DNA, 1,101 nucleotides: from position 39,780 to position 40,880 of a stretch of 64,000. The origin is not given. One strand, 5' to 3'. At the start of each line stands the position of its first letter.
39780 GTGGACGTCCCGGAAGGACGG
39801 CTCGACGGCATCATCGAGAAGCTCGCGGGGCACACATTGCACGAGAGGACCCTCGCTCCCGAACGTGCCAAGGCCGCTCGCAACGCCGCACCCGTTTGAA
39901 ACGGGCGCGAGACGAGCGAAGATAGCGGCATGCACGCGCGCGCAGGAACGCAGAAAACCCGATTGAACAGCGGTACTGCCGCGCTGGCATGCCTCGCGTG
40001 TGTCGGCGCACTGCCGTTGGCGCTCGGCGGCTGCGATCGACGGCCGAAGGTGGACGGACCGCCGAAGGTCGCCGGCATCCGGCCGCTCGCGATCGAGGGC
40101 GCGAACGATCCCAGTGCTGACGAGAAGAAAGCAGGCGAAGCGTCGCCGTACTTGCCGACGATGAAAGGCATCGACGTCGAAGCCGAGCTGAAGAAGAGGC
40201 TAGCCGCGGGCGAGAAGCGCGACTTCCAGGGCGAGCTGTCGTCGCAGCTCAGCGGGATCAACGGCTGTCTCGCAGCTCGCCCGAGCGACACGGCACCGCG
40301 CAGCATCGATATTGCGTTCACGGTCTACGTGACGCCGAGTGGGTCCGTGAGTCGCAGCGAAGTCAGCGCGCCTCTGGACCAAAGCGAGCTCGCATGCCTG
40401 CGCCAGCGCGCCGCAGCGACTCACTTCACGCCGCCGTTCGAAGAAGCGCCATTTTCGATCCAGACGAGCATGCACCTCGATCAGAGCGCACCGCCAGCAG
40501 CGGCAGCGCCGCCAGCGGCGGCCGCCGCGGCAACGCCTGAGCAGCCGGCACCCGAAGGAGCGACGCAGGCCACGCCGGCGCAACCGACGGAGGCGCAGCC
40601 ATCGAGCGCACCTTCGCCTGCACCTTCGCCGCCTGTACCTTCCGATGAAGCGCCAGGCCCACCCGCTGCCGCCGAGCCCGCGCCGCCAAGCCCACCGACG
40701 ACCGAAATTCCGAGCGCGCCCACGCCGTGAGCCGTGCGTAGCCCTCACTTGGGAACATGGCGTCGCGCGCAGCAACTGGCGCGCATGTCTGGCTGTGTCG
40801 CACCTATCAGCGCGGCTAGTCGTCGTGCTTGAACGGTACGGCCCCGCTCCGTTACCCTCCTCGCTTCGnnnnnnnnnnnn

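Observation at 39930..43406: Lipoprotein + pseudokinase-GYF-TM-TonBC-like protein + single-RBM SctJ/FliF-like lipoprotein: candidate uncharacterised trans-envelope module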

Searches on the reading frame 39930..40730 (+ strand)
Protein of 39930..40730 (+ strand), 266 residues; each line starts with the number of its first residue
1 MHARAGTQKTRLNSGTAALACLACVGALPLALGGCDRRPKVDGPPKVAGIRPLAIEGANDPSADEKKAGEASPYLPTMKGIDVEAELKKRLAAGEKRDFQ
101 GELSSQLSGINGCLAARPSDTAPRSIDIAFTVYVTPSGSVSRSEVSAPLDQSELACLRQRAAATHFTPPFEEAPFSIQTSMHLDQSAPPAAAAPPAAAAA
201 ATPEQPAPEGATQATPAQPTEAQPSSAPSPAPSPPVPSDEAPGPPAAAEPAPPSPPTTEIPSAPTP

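Call 3: search_protein_families(library=pfam, proteins=[window:39930-40730:+], max_evalue=1)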
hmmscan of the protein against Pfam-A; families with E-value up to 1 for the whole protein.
window:39930-40730:+ (266 aa): 0 families

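Call 4: search_protein_families(library=ncbifam, proteins=[window:39930-40730:+], max_evalue=1)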
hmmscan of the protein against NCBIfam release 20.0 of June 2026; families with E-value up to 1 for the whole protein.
window:39930-40730:+ (266 aa): 1 family
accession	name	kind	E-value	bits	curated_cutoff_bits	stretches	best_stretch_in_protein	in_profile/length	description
NF038079.1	TonB_sider_MxcH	equivalog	0.79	7.7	925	1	128-219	25-115/792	TonB-dependent siderophore myxochelin receptor MxcH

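Call 66: search_protein_families(library=ncbifam, proteins=[window:39930-40730:+], max_evalue=0.1)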
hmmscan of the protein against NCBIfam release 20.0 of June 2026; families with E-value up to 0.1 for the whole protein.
window:39930-40730:+ (266 aa): 0 families
